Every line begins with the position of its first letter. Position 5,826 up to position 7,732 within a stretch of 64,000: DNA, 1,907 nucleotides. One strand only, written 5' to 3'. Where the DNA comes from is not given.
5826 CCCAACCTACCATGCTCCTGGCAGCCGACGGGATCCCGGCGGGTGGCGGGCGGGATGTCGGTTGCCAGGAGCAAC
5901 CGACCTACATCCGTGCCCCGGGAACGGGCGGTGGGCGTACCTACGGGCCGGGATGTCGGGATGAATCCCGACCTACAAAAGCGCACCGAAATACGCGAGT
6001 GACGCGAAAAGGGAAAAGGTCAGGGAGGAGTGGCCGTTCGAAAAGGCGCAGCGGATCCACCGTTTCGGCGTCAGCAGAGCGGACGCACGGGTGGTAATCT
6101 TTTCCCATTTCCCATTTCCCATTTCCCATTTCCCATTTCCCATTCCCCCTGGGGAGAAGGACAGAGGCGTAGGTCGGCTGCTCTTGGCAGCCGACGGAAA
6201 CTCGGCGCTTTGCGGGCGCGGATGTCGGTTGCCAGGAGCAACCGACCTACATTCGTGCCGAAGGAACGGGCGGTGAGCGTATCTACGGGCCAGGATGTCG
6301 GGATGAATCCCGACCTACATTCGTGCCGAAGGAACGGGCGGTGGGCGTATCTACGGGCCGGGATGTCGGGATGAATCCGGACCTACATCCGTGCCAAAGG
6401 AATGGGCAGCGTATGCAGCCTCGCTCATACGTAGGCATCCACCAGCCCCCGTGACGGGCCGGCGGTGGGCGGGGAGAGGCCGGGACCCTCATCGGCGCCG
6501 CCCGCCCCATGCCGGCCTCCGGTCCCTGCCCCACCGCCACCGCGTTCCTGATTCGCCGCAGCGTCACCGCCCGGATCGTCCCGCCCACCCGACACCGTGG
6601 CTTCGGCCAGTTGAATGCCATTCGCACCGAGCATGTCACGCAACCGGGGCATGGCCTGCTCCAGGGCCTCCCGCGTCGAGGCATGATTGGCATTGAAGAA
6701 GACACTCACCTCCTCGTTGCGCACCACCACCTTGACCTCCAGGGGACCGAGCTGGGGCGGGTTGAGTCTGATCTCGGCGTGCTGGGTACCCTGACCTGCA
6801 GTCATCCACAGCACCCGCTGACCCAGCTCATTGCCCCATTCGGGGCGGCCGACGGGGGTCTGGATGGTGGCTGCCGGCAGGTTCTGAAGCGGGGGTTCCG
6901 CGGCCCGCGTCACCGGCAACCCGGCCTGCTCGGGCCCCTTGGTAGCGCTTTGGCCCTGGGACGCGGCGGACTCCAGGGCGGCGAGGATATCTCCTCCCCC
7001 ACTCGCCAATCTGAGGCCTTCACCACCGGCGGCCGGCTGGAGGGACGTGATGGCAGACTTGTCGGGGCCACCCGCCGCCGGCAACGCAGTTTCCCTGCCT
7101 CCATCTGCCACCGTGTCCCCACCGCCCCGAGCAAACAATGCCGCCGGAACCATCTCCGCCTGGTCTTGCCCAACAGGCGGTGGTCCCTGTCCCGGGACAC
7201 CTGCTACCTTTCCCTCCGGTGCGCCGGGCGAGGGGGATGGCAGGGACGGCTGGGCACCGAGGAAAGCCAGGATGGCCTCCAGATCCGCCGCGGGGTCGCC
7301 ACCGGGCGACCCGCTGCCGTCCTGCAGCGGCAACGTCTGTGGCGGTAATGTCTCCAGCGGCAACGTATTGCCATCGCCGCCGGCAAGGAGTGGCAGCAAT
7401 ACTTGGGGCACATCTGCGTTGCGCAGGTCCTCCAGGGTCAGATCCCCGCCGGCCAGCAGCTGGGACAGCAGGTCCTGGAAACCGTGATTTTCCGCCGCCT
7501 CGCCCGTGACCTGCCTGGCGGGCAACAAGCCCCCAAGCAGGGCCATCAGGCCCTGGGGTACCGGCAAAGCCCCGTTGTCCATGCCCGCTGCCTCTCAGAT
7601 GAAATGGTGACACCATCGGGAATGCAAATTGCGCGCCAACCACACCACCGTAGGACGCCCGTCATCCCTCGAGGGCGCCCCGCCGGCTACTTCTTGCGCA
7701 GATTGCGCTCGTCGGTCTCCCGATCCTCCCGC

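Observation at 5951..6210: MITE-like ~300-bp dispersed repeat (element A) carrying a variable (GGGAAAT)n microsatellite; three full copies and two partial copies in 64 kb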

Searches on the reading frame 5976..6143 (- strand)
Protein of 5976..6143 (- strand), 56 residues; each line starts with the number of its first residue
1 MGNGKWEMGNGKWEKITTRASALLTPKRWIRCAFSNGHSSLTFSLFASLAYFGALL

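Call 46: find_homologous_proteins(query=A6, max_evalue=0.01)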
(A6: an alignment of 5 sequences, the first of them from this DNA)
Query A6 (5 sequences): 1771 candidates shared short words with the query, none scored E <= 0.01.

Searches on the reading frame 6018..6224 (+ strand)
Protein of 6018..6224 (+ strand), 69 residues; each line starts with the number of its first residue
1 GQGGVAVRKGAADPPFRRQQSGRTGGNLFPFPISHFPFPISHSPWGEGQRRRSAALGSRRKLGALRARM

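Call 36: find_homologous_proteins(query=A5, max_evalue=0.01)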
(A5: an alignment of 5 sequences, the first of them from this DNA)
Query A5 (5 sequences): 664 candidates shared short words with the query, none scored E <= 0.01.

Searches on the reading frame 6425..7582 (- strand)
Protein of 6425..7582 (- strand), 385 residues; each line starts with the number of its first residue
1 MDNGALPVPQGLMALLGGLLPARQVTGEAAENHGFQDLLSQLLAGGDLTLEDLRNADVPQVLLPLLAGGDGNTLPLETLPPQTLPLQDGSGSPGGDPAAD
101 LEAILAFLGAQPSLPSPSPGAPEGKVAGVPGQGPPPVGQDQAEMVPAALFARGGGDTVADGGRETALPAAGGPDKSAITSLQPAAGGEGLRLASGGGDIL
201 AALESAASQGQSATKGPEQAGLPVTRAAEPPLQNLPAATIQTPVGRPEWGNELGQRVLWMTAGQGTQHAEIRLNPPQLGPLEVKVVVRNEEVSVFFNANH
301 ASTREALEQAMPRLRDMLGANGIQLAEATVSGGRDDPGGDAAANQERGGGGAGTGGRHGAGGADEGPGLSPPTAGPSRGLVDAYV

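Call 14: find_encoding_contigs(protein=window:6425-7582:-, flank=6000, max_places=10)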
Protein window:6425-7582:- (385 aa): 1 contig read that carries it; 1 place shown.
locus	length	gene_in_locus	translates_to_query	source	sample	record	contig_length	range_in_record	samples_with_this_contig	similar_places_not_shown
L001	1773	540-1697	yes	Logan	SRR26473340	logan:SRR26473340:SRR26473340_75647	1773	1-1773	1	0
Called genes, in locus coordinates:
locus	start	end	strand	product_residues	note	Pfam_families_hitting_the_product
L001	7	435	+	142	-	PF02050:FliJ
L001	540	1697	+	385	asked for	PF02120:Flg_hook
